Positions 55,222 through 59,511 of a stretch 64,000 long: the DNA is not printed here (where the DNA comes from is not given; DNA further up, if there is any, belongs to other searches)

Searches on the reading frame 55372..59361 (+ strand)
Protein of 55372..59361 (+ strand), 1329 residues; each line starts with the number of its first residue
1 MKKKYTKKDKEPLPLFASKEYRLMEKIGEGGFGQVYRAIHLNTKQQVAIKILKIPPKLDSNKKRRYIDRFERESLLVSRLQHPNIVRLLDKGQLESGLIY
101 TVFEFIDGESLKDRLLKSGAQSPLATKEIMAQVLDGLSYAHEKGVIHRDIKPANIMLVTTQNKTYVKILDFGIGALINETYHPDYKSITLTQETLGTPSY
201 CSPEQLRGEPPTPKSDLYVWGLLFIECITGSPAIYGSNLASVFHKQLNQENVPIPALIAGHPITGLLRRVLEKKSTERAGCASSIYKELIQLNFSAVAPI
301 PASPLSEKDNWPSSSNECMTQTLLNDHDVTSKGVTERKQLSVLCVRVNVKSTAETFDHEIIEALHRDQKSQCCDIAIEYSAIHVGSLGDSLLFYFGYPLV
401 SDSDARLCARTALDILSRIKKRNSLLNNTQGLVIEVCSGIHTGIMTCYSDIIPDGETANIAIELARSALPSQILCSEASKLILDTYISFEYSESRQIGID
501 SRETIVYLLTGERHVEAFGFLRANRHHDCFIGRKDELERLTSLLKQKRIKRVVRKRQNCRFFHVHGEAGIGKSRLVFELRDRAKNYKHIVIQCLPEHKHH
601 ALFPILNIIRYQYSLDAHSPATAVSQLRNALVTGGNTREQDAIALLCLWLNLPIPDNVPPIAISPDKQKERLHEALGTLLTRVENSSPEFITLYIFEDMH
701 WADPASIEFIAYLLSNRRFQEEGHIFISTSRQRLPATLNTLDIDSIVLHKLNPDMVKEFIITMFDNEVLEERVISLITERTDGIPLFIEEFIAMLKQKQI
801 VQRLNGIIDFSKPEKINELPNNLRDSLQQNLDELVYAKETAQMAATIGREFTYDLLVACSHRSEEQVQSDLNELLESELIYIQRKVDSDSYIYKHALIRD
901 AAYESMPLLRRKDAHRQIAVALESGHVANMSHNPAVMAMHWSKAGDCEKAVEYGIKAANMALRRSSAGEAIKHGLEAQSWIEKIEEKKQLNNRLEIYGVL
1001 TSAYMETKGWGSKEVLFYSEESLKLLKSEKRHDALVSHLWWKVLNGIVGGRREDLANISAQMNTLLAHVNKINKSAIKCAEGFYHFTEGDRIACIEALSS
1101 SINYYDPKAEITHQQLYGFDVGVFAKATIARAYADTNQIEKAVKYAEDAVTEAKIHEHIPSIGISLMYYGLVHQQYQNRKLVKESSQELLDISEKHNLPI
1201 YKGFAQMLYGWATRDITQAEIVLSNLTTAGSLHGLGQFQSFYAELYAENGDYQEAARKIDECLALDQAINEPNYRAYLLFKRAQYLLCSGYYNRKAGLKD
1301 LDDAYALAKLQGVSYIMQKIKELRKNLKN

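Call 3: search_protein_families(library=ncbifam, proteins=[window:55372-59361:+], max_evalue=0.01)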
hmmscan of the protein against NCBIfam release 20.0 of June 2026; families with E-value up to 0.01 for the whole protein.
window:55372-59361:+ (1329 aa): 17 families
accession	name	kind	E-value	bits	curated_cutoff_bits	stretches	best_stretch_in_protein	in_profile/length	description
TIGR03903.1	TOMM_kin_cyc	equivalog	5e-293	975.4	705.75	1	42-1320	1-1260/1267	TOMM system kinase/cyclase fusion protein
NF033483.0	PknB_PASTA_kin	equivalog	2.2e-62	211.9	450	1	18-296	6-272/563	Stk1 family PASTA domain-containing Ser/Thr kinase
NF047741.1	antiphage_MADS6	equivalog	2.3e-36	125.5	460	2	19-113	495-581/612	methylation-associated defense system protein kinase MAD6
NF052427.1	StpK7MSMEG_1200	equivalog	2.2e-34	118.9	900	1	20-234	8-209/601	serine/threonine protein kinase StpK7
NF009651.0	PRK13184.1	equivalog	6.3e-25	87.3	839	1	20-229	3-226/932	serine/threonine-protein kinase PknD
NF038150.1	lanthi_synth_IV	equivalog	4.6e-17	61.6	650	1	9-238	179-400/851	class IV lanthionine synthetase LanL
NF033442.0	BREX_PglW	equivalog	2.5e-13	48.7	990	1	20-238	205-433/1391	BREX system serine/threonine kinase PglW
NF053615.1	SerThrKinAfsKStmc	equivalog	9.6e-12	44.4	1300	1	23-240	17-219/809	protein serine/threonine kinase AfsK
NF043056.1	T4SS_LegK1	equivalog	4.5e-11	42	550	1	25-221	77-277/516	Dot/Icm T4SS effector kinase LegK1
NF038151.1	lanthi_synth_III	equivalog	1.3e-08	33.7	575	1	21-218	222-413/833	class III lanthionine synthetase LanKC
NF058632.1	SerThrKinPrkT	equivalog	3e-08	33.1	280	1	18-172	20-163/322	serine/threonine protein kinase PrkT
TIGR03724.2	arch_bud32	equivalog_domain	9.6e-06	25.2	125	1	102-179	71-136/193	KEOPS complex kinase/ATPase Bud32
NF011463.0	PRK14879.1-4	equivalog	3.4e-05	23.3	188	1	54-179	52-165/237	Kae1-associated kinase Bud32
NF041408.1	XopAU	subfamily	6.6e-05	22.7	450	1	126-175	330-377/498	XopAU family type III secretion system effector serine/threonine kinase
NF011460.0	PRK14879.1-1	equivalog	7.4e-05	22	199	1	101-174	88-157/232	Kae1-associated kinase Bud32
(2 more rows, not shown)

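Call 4: search_protein_families(library=pfam, proteins=[window:55372-59361:+], max_evalue=0.01)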
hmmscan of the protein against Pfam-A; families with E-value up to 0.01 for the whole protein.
window:55372-59361:+ (1329 aa): 10 families
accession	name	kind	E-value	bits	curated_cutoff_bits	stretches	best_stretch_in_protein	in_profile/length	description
PF00069.31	Pkinase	-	1.3e-50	172.6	31.7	1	21-283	1-256/263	Protein kinase domain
PF07714.23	PK_Tyr_Ser-Thr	-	2e-31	109.7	23.1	1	23-279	3-249/258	Protein tyrosine and serine/threonine kinase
PF13191.12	AAA_16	-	5.5e-17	63.2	32.6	1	530-718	2-160/167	AAA ATPase domain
PF13401.12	AAA_22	-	0.00012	22.8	27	0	557-715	3-109/130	AAA domain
PF00211.25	Guanylate_cyc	-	0.00098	19.2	21.9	1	378-509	48-181/183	Adenylate and Guanylate cyclase catalytic domain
PF01636.29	APH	-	0.0013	18.9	23.2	0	134-171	159-194/239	Phosphotransferase enzyme family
PF13424.12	TPR_12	-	0.0024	18.5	30.1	0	1240-1290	7-59/77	Tetratricopeptide repeat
PF25201.1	nSTAND6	-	0.0031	18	27.7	0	546-620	5-81/148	Novel STAND NTPase 6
PF13428.12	TPR_14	-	0.0054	17.8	23.5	0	1242-1266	7-31/44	Tetratricopeptide repeat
PF13176.12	TPR_7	-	0.0089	16.5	27.9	0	1243-1267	6-30/36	Tetratricopeptide repeat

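Call 16: search_protein_families(library=padloc, proteins=[window:55372-59361:+], max_evalue=0.01)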
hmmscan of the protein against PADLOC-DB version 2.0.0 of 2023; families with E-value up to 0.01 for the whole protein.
window:55372-59361:+ (1329 aa): 35 families (the best 25 are shown)
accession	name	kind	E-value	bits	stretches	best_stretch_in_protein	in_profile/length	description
PDLC04042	PD-T4-6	-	1.6e-66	222.9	1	18-292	8-272/292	-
PDLC04138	mad6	-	1e-59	201.1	1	16-322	48-338/659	mads_6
PDLC04053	PD-T4-6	-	5e-59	198.3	1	20-296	10-275/311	-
PDLC04061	PD-T4-6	-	1.7e-56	190.8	1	14-287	11-278/510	-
PDLC04047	PD-T4-6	-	3.2e-56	188.8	1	19-273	10-249/327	-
PDLC04060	PD-T4-6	-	4.9e-55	185.3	1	19-292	8-269/486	-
PDLC04043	PD-T4-6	-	3.1e-52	176.1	1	19-255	15-237/452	-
PDLC04057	PD-T4-6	-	4.6e-51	172.2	1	20-289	9-267/443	-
PDLC04041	PD-T4-6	-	1e-50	171.3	1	20-285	29-286/443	-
PDLC04039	PD-T4-6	-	9.9e-48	161.3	1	20-278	15-261/458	-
PDLC04048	PD-T4-6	-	1.4e-47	160.8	1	19-259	10-234/354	-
PDLC04054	PD-T4-6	-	1.6e-47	160.7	1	21-287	12-268/347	-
PDLC04052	PD-T4-6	-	8.2e-45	151.9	1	18-298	8-282/496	-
PDLC04040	PD-T4-6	-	3.5e-44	149.4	1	27-283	2-256/547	-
PDLC04064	PD-T4-6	-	2.7e-42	143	1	8-289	9-277/369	-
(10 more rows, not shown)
